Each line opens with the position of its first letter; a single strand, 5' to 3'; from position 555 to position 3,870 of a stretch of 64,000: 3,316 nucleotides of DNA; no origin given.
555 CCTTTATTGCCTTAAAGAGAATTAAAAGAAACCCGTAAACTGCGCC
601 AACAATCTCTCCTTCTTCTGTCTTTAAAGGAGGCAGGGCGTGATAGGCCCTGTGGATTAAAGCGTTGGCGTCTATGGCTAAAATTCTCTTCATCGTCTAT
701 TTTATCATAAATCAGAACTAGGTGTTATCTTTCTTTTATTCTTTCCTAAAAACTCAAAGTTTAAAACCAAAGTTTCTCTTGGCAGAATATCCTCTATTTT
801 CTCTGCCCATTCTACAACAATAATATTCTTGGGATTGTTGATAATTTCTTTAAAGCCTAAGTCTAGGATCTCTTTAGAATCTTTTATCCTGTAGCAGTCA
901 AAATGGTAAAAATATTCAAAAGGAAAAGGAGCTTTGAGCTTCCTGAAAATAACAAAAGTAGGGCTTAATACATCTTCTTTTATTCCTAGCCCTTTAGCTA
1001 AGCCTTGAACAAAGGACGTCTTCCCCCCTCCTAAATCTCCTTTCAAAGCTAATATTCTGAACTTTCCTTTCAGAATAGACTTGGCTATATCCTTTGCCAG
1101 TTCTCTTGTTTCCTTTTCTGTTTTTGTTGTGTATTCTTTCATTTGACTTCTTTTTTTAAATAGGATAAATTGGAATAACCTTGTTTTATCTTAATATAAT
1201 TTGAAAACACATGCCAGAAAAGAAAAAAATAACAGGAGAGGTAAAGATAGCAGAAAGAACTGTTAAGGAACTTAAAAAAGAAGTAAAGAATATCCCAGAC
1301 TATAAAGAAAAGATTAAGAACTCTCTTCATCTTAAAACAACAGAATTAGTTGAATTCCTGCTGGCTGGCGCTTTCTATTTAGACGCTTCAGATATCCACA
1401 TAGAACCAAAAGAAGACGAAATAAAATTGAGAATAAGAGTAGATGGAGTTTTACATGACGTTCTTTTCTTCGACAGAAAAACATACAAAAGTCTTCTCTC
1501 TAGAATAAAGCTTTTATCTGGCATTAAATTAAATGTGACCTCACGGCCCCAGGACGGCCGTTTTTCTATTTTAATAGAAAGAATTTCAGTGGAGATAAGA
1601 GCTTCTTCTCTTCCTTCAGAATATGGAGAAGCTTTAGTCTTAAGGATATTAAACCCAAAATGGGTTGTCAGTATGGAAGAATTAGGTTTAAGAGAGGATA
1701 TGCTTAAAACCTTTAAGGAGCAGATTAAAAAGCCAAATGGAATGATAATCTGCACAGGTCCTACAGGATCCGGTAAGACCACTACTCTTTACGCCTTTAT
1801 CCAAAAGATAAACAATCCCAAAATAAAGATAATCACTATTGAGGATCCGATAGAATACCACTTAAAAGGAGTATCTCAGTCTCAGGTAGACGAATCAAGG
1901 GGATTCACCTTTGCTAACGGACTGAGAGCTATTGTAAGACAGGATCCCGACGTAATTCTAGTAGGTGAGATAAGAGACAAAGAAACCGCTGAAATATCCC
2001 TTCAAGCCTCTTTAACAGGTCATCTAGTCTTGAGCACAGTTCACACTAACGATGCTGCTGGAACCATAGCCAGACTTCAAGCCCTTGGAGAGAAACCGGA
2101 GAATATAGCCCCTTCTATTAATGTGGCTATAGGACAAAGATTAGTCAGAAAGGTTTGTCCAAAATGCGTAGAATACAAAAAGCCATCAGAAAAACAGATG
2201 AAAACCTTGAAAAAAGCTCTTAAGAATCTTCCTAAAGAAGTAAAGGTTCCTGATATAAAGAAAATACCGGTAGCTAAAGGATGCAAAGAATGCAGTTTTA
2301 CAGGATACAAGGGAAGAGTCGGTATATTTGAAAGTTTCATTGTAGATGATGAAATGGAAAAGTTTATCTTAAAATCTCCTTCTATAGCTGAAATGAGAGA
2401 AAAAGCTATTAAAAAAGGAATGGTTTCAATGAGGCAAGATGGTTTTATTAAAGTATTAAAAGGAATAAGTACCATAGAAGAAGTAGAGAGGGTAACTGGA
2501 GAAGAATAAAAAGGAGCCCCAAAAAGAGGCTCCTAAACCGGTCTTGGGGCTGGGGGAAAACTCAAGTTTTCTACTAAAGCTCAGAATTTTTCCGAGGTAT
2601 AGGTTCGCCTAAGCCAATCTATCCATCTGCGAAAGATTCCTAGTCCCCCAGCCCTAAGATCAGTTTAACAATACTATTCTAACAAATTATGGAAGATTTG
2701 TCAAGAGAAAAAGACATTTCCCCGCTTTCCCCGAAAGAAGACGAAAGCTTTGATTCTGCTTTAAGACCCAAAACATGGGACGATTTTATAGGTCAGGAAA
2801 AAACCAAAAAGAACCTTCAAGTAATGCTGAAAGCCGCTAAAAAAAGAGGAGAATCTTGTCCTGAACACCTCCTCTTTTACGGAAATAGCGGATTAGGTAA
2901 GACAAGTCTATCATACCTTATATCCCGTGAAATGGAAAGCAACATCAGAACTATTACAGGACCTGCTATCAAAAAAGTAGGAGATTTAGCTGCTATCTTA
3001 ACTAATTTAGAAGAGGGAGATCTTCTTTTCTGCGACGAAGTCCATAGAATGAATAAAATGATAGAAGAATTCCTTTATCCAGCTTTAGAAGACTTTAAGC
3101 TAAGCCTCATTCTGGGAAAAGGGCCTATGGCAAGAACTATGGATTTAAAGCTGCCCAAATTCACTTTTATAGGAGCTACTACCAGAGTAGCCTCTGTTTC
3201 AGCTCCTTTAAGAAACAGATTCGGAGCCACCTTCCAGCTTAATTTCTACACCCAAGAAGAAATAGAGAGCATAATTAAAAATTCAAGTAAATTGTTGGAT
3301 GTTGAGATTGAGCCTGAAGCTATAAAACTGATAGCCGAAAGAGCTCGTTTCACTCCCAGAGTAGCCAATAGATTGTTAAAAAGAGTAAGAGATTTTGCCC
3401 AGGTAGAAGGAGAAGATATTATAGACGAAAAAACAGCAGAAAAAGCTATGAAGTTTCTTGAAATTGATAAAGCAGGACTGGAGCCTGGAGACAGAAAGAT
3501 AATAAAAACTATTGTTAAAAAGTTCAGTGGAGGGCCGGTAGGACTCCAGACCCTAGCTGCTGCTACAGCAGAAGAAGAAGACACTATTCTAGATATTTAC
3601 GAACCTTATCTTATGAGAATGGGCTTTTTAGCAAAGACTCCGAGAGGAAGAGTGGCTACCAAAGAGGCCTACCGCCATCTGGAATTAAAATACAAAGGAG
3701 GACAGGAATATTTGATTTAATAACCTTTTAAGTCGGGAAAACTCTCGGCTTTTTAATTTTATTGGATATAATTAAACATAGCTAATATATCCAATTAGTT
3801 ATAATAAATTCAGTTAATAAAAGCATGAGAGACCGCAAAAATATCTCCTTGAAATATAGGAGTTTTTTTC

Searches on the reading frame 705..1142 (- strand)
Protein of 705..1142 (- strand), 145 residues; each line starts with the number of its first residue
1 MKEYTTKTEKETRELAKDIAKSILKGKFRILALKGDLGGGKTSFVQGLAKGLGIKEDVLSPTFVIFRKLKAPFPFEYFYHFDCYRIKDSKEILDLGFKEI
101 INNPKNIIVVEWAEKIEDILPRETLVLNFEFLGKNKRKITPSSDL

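Call 38: search_protein_families(library=pfam, proteins=[window:705-1142:-], max_evalue=0.001)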
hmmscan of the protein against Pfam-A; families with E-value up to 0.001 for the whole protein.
window:705-1142:- (145 aa): 1 family
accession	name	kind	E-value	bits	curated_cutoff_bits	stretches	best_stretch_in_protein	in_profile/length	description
PF02367.23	TsaE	-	2.8e-34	118.2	26.6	1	7-138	2-127/128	Threonylcarbamoyl adenosine biosynthesis protein TsaE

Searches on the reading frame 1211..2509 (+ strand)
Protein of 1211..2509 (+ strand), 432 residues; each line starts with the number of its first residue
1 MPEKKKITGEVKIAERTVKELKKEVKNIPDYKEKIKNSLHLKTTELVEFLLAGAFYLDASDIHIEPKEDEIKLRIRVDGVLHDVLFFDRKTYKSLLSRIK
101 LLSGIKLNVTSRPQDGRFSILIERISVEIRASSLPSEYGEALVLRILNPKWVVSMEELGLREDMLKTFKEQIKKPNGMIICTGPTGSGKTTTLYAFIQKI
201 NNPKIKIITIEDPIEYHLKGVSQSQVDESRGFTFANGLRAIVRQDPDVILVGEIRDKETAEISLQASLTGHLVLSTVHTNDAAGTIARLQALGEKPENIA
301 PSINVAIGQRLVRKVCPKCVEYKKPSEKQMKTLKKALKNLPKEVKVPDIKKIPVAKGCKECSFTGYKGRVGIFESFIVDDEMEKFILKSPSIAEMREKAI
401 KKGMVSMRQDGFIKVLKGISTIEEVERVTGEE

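Call 38: search_protein_families(library=pfam, proteins=[window:1211-2509:+], max_evalue=0.001)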
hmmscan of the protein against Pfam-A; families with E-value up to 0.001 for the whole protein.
window:1211-2509:+ (432 aa): 4 families
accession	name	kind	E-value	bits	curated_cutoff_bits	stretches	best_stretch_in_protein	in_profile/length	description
PF00437.27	T2SSE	-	5.1e-117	391.1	24.9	1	45-427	10-370/370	Type II/IV secretion system protein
PF25199.1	nSTAND_NTPase5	-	9.9e-05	22.6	34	1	160-219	24-85/145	Novel STAND NTPase 5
PF13401.12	AAA_22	-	0.00018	22.2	27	1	175-209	4-38/130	AAA domain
PF04851.21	ResIII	-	0.00067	20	22.5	0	163-204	10-51/164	Type III restriction enzyme, res subunit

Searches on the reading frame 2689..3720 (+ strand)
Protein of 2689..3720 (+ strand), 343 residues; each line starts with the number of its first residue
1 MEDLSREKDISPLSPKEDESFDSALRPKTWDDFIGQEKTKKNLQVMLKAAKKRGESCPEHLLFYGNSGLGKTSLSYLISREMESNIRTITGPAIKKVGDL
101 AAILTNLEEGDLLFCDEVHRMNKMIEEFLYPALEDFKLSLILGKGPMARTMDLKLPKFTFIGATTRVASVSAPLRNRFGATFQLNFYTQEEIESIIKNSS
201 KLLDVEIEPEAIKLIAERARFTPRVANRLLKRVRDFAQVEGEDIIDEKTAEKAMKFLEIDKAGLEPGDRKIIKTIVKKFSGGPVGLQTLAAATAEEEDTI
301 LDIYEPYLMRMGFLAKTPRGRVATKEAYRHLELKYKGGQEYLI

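Call 38: search_protein_families(library=pfam, proteins=[window:2689-3720:+], max_evalue=0.001)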
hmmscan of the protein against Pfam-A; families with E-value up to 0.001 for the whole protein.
window:2689-3720:+ (343 aa): 8 families
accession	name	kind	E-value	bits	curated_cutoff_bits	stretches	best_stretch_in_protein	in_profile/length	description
PF05496.18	RuvB_N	-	6.6e-65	218.1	27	1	25-184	1-159/159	Holliday junction DNA helicase RuvB P-loop domain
PF17864.7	AAA_lid_4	-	2.2e-27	95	27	1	187-260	1-74/74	RuvB AAA lid domain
PF05491.19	RuvB_C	-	4.4e-24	84.6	24.7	1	262-332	2-72/72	RuvB C-terminal winged helix domain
PF00004.35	AAA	-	1.9e-14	54.7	21.2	1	61-183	1-128/131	ATPase family associated with various cellular activities (AAA)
PF07728.20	AAA_5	-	5.8e-08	33.3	22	1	60-178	1-139/139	AAA domain (dynein-related subfamily)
PF05673.19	DUF815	-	1.7e-05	24.5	23.8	0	29-118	26-116/249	Protein of unknown function (DUF815)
PF16583.11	ZirS_C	-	0.00012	22.1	26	1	233-301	30-96/145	Zinc-regulated secreted antivirulence protein C-terminal domain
PF06068.19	TIP49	-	0.00051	19.8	23.8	0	29-86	22-78/347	TIP49 P-loop domain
